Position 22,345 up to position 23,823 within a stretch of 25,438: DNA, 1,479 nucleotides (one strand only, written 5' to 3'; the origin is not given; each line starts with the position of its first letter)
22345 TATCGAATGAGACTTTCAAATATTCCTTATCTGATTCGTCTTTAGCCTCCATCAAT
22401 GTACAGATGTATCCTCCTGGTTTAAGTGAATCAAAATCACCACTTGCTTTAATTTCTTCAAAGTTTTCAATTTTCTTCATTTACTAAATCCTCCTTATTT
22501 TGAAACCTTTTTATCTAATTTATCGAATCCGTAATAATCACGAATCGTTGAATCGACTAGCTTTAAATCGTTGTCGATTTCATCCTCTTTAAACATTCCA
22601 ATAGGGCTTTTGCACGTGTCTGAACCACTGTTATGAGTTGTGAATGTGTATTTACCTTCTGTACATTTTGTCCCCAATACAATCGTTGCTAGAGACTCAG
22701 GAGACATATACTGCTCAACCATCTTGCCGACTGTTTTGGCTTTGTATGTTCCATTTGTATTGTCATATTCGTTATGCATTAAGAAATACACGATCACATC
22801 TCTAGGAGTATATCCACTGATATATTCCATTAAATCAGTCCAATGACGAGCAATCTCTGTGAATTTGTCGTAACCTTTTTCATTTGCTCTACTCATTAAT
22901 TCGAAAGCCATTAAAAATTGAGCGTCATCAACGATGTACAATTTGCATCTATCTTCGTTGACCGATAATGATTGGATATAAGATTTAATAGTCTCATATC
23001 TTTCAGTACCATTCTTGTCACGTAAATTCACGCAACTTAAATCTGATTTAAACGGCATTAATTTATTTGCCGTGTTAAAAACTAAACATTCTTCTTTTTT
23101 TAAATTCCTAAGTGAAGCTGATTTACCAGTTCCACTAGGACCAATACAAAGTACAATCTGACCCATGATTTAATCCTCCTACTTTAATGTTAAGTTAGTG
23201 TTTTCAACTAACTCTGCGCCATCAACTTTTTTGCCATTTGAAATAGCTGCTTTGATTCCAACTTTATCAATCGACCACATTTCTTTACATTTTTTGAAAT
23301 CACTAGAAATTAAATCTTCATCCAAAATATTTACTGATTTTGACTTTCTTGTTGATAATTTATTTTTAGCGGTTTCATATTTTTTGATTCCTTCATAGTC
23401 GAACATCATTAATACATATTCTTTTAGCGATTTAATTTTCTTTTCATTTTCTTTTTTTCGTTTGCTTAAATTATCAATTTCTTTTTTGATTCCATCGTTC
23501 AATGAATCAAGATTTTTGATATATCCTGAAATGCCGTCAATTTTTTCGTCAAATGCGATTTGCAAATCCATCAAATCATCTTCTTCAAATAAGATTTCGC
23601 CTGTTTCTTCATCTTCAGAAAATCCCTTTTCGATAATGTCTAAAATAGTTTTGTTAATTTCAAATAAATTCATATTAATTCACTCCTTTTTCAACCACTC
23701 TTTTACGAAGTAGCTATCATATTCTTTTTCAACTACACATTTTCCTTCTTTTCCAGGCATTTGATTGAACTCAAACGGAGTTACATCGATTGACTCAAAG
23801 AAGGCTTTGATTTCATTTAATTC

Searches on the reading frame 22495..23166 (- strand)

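Call 5: search_protein_families(library=pfam, proteins=[window:22495-23166:-], max_evalue=0.1)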
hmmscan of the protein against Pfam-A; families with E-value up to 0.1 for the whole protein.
window:22495-23166:- (223 aa): 7 families
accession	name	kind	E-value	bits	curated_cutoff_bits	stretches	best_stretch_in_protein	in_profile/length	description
PF13479.12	AAA_24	-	1.4e-07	32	27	1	3-146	3-145/195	AAA domain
PF13401.12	AAA_22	-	7.7e-07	29.9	27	1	3-92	6-97/130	AAA domain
PF01443.25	Viral_helicase1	-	0.0044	17.3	21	1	11-85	7-71/228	Viral superfamily 1 RNA helicase core domain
PF13191.12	AAA_16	-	0.0059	17.6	32.6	1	3-24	25-46/167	AAA ATPase domain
PF09848.15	SLFN-g3_helicase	-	0.017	14.9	24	1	4-111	3-109/354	Schlafen group 3, DNA/RNA helicase domain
PF03215.21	Rad17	-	0.026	14.9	23.8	1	3-40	46-83/186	Rad17 P-loop domain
PF12775.13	AAA_7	-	0.032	14.2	25.8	1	3-40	34-70/181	P-loop containing dynein motor region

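Call 6: search_protein_families(library=phrogs, proteins=[window:22495-23166:-], max_evalue=0.01)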
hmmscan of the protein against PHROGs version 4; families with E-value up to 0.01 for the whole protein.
window:22495-23166:- (223 aa): 2 families
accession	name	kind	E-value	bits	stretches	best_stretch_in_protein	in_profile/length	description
phrog_2872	-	DNA, RNA and nucleotide metabolism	1.8e-66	224.8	1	1-218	1-217/219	Sak4-like ssDNA annealing protein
phrog_124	-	DNA, RNA and nucleotide metabolism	2e-06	28.5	1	3-219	44-268/382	Sak4-like ssDNA annealing protein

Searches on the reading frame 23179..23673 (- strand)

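Call 5: search_protein_families(library=pfam, proteins=[window:23179-23673:-], max_evalue=0.1)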
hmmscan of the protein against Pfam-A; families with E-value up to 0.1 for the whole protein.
window:23179-23673:- (164 aa): 5 families
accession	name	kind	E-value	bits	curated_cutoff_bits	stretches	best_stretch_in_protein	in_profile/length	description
PF05565.16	Sipho_Gp157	-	3e-32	112.3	28.6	1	2-163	1-161/162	Siphovirus Gp157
PF14584.11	DUF4446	-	0.0031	18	27.4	1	53-119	41-106/150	Protein of unknown function (DUF4446)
PF01105.29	EMP24_GP25L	-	0.01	16.4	25.9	1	36-89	104-157/182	emp24/gp25L/p24 family/GOLD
PF23984.1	DUF7307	-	0.016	15.6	27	1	62-118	12-70/129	Pam3 gp33-like protein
PF24319.2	DUF7491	-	0.042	14.5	30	1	52-112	2-60/90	Coiled-coil region of unknown function (DUF7491)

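Call 6: search_protein_families(library=phrogs, proteins=[window:23179-23673:-], max_evalue=0.01)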
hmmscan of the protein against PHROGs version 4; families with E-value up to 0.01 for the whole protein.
window:23179-23673:- (164 aa): 3 families
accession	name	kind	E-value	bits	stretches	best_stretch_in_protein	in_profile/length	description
phrog_253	-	DNA, RNA and nucleotide metabolism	2.4e-31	109.9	1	1-163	7-166/169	Mu Gam-like end protection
phrog_20203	-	unknown function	9.2e-11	42.7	1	95-164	5-75/75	-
phrog_5553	-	unknown function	0.0075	17.5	0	32-122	3-94/114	-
